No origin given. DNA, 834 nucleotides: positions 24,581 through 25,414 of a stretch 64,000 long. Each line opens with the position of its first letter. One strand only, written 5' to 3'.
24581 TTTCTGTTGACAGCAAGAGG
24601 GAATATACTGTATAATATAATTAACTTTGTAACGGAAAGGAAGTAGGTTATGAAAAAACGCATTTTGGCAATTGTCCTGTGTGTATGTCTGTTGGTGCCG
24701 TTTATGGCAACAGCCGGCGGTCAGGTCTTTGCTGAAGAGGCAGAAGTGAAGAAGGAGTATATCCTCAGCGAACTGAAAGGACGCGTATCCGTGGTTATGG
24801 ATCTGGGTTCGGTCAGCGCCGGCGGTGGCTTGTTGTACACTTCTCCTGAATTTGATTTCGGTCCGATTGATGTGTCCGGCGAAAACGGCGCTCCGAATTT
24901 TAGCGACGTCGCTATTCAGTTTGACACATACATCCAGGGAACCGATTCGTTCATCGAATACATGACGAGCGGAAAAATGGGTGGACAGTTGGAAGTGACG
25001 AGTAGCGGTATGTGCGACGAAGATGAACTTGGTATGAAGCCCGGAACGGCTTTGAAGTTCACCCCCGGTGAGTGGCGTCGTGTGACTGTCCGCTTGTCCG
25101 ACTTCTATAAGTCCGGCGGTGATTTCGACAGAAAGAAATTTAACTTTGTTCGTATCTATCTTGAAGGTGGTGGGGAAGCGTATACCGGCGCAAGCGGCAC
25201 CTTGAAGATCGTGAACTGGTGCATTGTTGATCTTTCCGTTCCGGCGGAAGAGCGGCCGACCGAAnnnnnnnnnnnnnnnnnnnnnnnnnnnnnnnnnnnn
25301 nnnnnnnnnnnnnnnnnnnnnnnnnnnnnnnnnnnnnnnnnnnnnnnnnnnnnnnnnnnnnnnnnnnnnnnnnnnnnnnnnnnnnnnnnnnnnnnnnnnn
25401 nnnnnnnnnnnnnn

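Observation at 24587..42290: Tandem array of four independently transcribed ~1400-aa dockerin-bearing double beta-helix paralogues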

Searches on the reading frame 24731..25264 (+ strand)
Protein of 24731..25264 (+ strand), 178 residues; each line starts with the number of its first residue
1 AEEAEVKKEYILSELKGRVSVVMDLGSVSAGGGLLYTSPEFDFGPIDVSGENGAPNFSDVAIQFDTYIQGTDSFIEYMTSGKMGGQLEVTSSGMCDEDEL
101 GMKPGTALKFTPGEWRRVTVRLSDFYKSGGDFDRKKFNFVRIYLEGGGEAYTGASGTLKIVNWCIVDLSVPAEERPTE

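Call 46: search_protein_families(library=pfam, alignment_id=A3, max_evalue=1)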
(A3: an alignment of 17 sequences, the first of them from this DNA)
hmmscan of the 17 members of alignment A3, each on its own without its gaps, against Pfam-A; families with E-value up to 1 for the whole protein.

A. member 1, seq(178 aa): 1 family
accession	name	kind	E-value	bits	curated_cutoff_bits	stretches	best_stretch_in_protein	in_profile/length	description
PF18329.7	SGBP_B_XBD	-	0.00058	20.5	26.4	1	54-166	74-185/186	Surface glycan-binding protein B xyloglucan binding domain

B. families by the number of members that match (of 17 scanned): 7 families
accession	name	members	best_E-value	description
PF18329.7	SGBP_B_XBD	6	8.6e-05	Surface glycan-binding protein B xyloglucan binding domain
PF14556.11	AF2331-like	1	0.0099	AF2331-like protein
PF14190.11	DUF4313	1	0.08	Domain of unknown function (DUF4313)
PF07883.17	Cupin_2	1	0.13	Cupin domain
PF21582.3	CBM30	1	0.14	Carbohydrate binding domain 30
PF19286.4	ZSWIM1-3_C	1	0.15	Zinc finger SWIM domain-containing protein 1/3, C-terminal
PF00269.25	SASP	1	0.22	Small, acid-soluble spore proteins, alpha/beta type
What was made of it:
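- On SGBP-B xyloglucan-binding domain (PF18329) (N-module): Six of 17 members hit, with best E 8.6e-5 (call 46).
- The N-module gives weak SGBP_B_XBD hits in 6 of 17 members (call 46). The N-module assignment is below Pfam's cut-off (call 46).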

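Call 48: search_solved_structures(query=A3, max_evalue=10)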
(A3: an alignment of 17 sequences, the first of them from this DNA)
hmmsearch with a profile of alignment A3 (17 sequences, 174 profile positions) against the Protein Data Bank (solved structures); distinct sequences matched with E-value up to 10: 1.
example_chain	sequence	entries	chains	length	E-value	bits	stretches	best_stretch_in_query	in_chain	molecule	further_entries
6d2y_A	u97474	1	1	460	1.2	12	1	102-127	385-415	PbSGBP-B lipoprotein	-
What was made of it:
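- On SGBP-B xyloglucan-binding domain (PF18329) (N-module): The only PDB profile hit is 6d2y at E 1.2 (call 48).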

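Call 98: find_homologous_proteins(query=A3, max_evalue=0.001)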
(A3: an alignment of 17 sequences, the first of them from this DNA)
Query A3 (17 sequences): 1879 candidates shared short words with the query, none scored E <= 0.001.
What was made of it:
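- Tried and rejected: A profile search with the N-module alignment returned nothing, not even the family itself (call 98).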
